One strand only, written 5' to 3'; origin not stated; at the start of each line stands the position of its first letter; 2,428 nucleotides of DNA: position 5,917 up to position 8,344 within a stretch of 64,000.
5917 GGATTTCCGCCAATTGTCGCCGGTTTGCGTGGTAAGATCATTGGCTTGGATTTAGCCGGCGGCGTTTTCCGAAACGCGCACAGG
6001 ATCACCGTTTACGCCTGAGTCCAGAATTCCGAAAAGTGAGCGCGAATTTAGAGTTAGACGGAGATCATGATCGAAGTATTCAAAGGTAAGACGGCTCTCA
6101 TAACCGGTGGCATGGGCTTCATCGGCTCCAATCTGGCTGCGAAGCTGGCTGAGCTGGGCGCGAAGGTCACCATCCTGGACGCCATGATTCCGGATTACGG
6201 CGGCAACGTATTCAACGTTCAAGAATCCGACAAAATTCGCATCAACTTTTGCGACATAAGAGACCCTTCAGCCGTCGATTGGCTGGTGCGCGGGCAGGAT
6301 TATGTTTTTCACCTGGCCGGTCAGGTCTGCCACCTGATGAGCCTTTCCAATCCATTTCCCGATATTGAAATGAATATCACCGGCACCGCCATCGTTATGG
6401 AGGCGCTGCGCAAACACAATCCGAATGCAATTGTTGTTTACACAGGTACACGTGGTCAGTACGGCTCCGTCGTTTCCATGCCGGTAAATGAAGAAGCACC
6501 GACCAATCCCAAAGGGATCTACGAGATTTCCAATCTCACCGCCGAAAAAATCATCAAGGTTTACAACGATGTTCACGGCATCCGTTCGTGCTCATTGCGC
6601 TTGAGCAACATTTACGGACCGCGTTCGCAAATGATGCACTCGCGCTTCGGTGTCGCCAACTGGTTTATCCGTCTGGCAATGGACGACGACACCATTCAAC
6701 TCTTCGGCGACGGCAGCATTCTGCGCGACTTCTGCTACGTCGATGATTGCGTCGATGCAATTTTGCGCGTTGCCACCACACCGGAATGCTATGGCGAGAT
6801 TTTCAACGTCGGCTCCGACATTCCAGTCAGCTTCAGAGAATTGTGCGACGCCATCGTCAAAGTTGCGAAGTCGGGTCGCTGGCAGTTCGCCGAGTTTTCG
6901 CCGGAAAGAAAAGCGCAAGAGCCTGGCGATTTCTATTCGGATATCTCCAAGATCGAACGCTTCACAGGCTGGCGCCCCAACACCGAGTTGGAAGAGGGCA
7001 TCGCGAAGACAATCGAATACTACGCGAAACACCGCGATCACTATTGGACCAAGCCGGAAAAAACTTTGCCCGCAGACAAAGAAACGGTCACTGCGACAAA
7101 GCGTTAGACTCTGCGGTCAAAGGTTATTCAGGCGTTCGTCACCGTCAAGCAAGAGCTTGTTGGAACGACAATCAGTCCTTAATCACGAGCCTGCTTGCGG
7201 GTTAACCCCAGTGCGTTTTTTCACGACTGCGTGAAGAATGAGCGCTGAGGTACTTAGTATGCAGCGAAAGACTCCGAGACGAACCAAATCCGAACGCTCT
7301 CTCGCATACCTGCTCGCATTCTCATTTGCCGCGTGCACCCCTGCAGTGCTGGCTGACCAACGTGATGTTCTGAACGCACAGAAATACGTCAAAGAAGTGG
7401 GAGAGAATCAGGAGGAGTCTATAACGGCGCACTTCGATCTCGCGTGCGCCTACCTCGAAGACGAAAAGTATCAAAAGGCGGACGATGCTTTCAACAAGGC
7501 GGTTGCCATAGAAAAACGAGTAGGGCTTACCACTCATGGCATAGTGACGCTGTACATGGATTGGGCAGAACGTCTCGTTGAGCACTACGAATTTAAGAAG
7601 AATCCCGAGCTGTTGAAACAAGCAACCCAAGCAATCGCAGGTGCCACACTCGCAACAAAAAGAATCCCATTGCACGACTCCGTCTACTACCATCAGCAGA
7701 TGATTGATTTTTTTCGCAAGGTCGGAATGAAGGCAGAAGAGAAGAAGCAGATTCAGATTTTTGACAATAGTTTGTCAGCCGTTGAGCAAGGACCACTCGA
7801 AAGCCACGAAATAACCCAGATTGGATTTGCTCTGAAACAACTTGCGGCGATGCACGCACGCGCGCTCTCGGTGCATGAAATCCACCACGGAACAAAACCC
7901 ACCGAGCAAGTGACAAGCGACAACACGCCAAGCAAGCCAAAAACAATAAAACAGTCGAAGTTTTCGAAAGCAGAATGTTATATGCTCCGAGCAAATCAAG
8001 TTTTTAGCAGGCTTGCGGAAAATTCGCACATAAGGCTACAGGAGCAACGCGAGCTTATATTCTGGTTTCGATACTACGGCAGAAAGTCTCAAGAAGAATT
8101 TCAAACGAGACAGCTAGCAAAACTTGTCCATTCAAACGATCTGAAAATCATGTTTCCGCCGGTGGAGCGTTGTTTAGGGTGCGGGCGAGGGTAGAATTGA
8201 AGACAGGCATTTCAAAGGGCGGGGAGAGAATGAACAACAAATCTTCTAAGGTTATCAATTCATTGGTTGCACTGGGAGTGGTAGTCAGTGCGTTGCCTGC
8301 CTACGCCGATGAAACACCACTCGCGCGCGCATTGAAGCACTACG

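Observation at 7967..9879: Shared ~75-aa C-terminal module with divergent N-terminal bodies; the third copy carries a 16-aa insert between the two cysteines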

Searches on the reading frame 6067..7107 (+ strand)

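Call 3: search_protein_families(library=pfam, proteins=[window:6067-7107:+], max_evalue=0.1)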
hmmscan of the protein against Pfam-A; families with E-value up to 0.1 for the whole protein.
window:6067-7107:+ (346 aa): 13 families
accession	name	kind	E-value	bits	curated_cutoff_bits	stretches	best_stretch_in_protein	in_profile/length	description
PF01370.27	Epimerase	-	1.9e-47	162.1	20.9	1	10-249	1-240/240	NAD dependent epimerase/dehydratase family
PF16363.11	GDP_Man_Dehyd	-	7.7e-44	150.9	27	1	11-315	1-332/332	GDP-mannose 4,6 dehydratase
PF01073.25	3Beta_HSD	-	2.1e-19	70.1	22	1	11-262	1-263/280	3-beta hydroxysteroid dehydrogenase/isomerase family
PF04321.23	RmlD_sub_bind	-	3.9e-09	36.5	27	1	10-287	3-254/287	RmlD substrate binding domain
PF02719.21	Polysacc_synt_2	-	1e-08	35.1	20.2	1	11-268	2-248/293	Polysaccharide biosynthesis protein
PF07993.18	NAD_binding_4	-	6.2e-07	29.3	20.1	1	68-231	80-257/258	Male sterility protein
PF00106.31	adh_short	-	3.9e-05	23.7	26.6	1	8-75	1-69/195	short chain dehydrogenase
PF08659.16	KR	-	0.011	16.1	22.6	1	9-73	2-71/180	KR domain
PF00070.33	Pyr_redox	-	0.013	16.4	22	1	15-39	6-30/82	Pyridine nucleotide-disulphide oxidoreductase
PF07992.20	Pyr_redox_2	-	0.031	14.1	26.1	1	8-40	143-174/291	Pyridine nucleotide-disulphide oxidoreductase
PF13450.12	NAD_binding_8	-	0.045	14.5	21.9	1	17-58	5-44/68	NAD(P)-binding Rossmann-like domain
PF02826.25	2-Hacid_dh_C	-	0.048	13.5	25.1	1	5-40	34-68/178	D-isomer specific 2-hydroxyacid dehydrogenase, NAD binding domain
PF03435.24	Sacchrp_dh_NADP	-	0.095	13.5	25.1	0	13-91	4-83/129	Saccharopine dehydrogenase NADP binding domain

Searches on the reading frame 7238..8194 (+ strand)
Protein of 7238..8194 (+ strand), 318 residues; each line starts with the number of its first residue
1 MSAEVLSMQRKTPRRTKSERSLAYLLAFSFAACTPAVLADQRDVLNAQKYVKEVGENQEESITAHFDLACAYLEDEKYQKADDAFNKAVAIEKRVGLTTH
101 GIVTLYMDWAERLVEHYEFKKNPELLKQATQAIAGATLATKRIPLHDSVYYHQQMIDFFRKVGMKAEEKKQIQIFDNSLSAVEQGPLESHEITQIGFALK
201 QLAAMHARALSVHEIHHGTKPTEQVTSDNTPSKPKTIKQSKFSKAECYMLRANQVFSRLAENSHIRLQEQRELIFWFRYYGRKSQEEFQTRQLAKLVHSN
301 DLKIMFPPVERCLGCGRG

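Call 3: search_protein_families(library=pfam, proteins=[window:7238-8194:+], max_evalue=0.1)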
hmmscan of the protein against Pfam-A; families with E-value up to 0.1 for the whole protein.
window:7238-8194:+ (318 aa): 8 families
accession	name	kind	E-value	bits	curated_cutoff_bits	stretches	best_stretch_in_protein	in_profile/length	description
PF07719.23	TPR_2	-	8e-05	22.9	27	1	64-92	3-31/34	Tetratricopeptide repeat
PF13424.12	TPR_12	-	0.00018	22.1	30.1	1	53-91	35-74/77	Tetratricopeptide repeat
PF23354.1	TPR_NUP160_120_M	-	0.0012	18.7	27.2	1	34-89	9-65/265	NUP160/120 middle TPR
PF00515.34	TPR_1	-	0.0021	18.2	27.8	1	64-92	3-31/34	Tetratricopeptide repeat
PF23231.1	HAT_Syf1_CNRKL1_C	-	0.0031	16.7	27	1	65-139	12-83/397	Pre-mRNA-splicing factor Syf1/CRNKL1 C-terminal HAT repeat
PF13181.12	TPR_8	-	0.0039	17.7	25.7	1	64-92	3-31/34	Tetratricopeptide repeat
PF24575.1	TPR_Slam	-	0.03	15.2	35.2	0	37-85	56-104/104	Surface lipoprotein assembly modifier, N-terminal TPR repeats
PF23914.1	TPR_CcmH_CycH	-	0.061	13.6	42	0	38-88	97-147/158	Cytochrome c-type biogenesis protein H TPR domain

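Call 4: search_protein_families(library=ncbifam, proteins=[window:7238-8194:+], max_evalue=0.1)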
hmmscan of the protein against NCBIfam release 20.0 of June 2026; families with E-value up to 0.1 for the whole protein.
window:7238-8194:+ (318 aa): 6 families
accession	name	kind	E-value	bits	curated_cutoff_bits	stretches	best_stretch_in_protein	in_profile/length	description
TIGR02521.1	type_IV_pilW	equivalog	0.00057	19.5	154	1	30-111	9-80/234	type IV pilus biogenesis/stability protein PilW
NF040959.1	MamA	equivalog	0.0018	17.7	200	1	37-92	114-169/204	magnetosome protein MamA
TIGR02833.1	spore_III_AB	equivalog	0.049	13.7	146.5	0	39-100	104-162/170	stage III sporulation protein SpoIIIAB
TIGR00184.1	purA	equivalog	0.062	12.1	395.55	1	44-158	69-186/425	adenylosuccinate synthase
NF033920.0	C39_PA2778_fam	equivalog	0.063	12.7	150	0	41-130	169-251/255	PA2778 family cysteine peptidase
NF041086.1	STAUR_1299_fam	subfamily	0.074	13.1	50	0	233-269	70-106/112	STAUR_1299 family protein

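Call 70: predict_structure(alignment_id=A4)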
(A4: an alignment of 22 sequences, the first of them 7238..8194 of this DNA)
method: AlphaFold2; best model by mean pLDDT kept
length: 318 residues; sequences in the alignment: 22
mean_pLDDT: 89.9   pTM: 0.80
mean pLDDT of the five models: 89.9, 88.2, 88.0, 87.5, 87.4
residues with pLDDT >= 90: 244; 70-90: 38; 50-70: 33; < 50: 3
segments of 3 or more residues with pLDDT < 50: 1-3
pLDDT, mean of each block of 10 residues (from residue 1): 53 59 74 63 96 93 97 96 97 88 97 95 96 97 91 96 97 96 94 96 94 73 93 96 98 98 96 95 97 98 92 75
secondary structure, 60 per line:
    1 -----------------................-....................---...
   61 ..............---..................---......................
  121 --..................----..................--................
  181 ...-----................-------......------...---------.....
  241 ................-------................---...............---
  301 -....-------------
elements in order: H18-33 H35-54 H58-74 H78-95 H99-120 H123-140 H145-162 H165-183 H189-204 H212-217 E224-226 E236-238 H239-256 H264-279 H283-297 H302-305

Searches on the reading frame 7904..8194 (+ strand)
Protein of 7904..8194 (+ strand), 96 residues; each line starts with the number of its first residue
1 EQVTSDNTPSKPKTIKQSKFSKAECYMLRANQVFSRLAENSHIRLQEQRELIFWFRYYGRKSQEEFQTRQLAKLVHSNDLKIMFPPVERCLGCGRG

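Call 18: find_homologous_proteins(query=A2, max_evalue=0.001)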
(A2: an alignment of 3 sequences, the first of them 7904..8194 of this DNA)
Query A2 (3 sequences) (96 aa, profile of the alignment): 1 proteins with E <= 0.001 among 68 candidates.
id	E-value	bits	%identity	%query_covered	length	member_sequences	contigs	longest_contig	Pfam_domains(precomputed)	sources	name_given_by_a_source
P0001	2.3e-32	129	42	99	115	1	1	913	-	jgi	jgi:hypothetical protein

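Call 35: search_protein_representatives(alignment_id=A2)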
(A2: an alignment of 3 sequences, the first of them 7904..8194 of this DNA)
Query: 3 sequences, 96 profile positions. Proteins with E-value up to 0.001 (for the whole library): 793; up to 1e-10: 245; up to 1e-30: 8. The best 150 are listed.
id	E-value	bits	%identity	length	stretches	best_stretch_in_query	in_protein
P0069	2.8e-50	184.4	-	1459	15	17-64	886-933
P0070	2.1e-45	168.8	-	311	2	1-96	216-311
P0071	1.1e-38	147.3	-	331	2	2-96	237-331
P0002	1.7e-38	146.7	-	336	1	1-96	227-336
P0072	2.9e-34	133.1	-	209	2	1-83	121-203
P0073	2.0e-31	124.0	-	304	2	2-96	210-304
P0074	3.6e-31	123.2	-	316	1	2-96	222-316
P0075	3.6e-31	123.1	-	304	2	2-96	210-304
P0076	8.6e-29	115.5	-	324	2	5-96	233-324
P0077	5.2e-28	113.0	-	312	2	3-96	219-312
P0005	7.3e-28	112.5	-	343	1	7-96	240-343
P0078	5.9e-26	106.4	-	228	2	17-96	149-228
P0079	1.3e-25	105.3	-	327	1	2-96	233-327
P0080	1.4e-25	105.2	-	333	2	13-96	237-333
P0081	2.1e-25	104.7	-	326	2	3-96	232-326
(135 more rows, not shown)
